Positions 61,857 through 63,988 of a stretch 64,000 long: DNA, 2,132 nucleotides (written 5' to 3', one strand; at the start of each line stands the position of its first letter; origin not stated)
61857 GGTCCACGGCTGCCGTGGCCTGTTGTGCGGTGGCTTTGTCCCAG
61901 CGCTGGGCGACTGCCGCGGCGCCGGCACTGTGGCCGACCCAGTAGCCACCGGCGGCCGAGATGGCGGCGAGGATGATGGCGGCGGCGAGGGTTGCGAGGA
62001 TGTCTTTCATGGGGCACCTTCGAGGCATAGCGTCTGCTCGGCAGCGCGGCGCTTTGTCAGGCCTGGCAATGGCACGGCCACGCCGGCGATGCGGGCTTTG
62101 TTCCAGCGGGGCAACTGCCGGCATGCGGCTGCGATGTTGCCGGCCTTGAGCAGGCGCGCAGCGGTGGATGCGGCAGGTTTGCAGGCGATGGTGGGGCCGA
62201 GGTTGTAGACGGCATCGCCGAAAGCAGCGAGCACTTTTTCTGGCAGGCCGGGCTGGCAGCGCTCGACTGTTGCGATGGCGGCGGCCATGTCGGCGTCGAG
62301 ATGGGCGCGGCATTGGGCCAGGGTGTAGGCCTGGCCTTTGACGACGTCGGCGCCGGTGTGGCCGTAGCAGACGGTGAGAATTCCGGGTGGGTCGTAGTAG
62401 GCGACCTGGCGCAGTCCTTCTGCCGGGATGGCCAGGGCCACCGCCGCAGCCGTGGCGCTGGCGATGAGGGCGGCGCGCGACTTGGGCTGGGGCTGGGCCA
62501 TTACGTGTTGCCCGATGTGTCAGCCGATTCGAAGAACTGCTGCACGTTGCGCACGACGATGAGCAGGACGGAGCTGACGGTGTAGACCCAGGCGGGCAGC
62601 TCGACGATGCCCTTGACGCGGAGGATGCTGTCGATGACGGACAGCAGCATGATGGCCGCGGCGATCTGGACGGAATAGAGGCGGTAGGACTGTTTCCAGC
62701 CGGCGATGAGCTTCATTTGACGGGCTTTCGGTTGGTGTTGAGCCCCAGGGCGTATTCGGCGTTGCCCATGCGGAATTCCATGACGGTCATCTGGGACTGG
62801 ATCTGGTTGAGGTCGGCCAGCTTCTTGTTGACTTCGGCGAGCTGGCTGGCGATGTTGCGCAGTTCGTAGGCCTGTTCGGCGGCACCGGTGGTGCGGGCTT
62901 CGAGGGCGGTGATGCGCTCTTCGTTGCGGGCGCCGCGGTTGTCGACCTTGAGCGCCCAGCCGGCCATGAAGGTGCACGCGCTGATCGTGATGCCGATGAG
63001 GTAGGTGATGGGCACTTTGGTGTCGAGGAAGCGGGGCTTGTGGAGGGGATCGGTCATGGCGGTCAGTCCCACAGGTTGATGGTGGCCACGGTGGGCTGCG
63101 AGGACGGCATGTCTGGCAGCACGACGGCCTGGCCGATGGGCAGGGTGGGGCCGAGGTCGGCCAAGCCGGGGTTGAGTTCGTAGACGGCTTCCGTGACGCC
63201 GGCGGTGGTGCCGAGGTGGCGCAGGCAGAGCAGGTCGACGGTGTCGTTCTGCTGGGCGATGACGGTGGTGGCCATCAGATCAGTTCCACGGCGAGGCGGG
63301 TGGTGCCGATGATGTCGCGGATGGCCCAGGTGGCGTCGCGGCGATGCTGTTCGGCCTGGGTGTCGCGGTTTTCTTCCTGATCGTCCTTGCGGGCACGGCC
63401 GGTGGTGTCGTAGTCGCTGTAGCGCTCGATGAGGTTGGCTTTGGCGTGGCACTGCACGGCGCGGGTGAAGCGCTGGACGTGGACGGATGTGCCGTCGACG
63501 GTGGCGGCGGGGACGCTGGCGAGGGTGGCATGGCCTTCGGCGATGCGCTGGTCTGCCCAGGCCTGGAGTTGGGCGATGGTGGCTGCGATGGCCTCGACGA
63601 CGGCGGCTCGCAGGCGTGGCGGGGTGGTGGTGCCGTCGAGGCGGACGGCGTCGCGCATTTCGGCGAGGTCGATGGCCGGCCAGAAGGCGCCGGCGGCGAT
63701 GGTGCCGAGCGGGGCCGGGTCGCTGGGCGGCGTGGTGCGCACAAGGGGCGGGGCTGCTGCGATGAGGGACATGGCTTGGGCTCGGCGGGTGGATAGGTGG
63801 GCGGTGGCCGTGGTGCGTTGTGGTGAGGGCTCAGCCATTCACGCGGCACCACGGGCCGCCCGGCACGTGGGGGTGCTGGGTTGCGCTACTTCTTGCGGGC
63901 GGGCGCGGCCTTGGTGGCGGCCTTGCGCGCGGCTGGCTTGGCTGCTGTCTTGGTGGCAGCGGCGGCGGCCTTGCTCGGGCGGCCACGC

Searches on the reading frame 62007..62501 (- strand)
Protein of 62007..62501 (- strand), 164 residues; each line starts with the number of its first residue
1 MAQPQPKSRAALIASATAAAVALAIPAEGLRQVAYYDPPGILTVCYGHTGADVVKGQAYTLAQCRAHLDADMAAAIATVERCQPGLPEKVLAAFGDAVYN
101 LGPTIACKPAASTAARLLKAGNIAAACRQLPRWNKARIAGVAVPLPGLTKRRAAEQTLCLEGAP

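Call 46: find_encoding_contigs(protein=window:62007-62501:-, flank=10000, max_places=3)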
Protein window:62007-62501:- (164 aa): 2 contigs read that carry it; 2 places shown.
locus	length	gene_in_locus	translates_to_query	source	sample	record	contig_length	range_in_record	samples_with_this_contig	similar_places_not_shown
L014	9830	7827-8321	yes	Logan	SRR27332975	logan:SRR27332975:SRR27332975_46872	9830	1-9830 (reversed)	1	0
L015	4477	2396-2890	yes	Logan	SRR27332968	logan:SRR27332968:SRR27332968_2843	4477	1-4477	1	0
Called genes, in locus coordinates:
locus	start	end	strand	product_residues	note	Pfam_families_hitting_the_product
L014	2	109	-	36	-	?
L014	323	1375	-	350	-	PF04860:Phage_portal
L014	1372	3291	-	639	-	PF06056:Terminase_5, PF03237:Terminase_6N, PF17289:Terminase_6C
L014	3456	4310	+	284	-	PF05929:Phage_GPO_N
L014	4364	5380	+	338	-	PF05125:Phage_cap_P2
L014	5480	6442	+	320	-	PF05944:Phage_term_smal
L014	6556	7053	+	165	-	PF05926:Phage_GPL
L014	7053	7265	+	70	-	PF05489:Phage_tail_X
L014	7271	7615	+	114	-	-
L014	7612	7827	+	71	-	PF25612:DUF7940 (weak)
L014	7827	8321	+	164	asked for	PF00959:Phage_lysozyme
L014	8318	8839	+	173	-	-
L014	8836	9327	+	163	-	PF06891:P2_Phage_GpR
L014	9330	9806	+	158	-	PF05069:Phage_tail_S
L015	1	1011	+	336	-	?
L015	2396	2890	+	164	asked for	PF00959:Phage_lysozyme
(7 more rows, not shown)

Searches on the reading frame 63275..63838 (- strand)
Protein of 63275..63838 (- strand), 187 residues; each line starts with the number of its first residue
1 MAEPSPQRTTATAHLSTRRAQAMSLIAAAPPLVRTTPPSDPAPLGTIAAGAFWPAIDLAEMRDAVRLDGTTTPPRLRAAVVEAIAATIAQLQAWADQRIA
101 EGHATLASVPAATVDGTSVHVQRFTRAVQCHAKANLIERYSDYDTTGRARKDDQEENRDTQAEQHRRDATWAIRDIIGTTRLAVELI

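Call 45: find_encoding_contigs(protein=window:63275-63838:-, flank=10000, max_places=3)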
Protein window:63275-63838:- (187 aa): no gene with exactly this product is on record in the collection.
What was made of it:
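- Tried and rejected: A lookup of the ORF at 63275-63838 found it was not on record (call 45).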
